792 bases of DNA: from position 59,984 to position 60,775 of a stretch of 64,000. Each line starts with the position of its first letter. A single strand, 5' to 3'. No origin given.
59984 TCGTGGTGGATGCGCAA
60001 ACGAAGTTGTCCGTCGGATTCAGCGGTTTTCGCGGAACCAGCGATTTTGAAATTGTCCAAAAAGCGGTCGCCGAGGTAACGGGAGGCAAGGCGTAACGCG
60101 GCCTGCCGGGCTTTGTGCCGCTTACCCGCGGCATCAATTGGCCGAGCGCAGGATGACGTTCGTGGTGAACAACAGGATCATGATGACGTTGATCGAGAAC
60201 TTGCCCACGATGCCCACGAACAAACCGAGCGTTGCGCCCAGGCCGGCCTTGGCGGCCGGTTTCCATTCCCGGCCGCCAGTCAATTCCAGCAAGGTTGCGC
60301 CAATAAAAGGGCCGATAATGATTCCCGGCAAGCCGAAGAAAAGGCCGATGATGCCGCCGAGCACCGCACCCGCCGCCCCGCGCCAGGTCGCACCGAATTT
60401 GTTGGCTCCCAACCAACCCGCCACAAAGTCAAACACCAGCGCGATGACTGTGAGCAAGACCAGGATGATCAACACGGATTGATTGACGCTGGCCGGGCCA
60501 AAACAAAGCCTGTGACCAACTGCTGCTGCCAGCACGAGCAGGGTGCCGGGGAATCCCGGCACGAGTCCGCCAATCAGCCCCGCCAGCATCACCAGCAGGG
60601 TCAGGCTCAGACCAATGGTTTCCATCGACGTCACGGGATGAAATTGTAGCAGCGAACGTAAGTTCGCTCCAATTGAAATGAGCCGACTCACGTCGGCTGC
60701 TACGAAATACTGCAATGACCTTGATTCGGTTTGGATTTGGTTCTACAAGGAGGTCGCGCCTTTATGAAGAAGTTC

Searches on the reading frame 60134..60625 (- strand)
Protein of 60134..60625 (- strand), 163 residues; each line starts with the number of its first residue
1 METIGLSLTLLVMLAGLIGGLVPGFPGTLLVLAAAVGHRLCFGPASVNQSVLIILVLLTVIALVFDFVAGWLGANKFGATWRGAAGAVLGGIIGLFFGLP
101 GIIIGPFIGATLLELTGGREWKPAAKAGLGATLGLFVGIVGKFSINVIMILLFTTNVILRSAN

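Call 54: search_protein_families(library=pfam, proteins=[window:60134-60625:-], max_evalue=0.001)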
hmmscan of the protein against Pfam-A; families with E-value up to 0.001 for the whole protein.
window:60134-60625:- (163 aa): 1 family
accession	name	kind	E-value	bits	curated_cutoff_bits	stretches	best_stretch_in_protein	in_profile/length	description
PF04306.18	DUF456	-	1.6e-30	106.7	29.4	1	21-155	1-137/139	Protein of unknown function (DUF456)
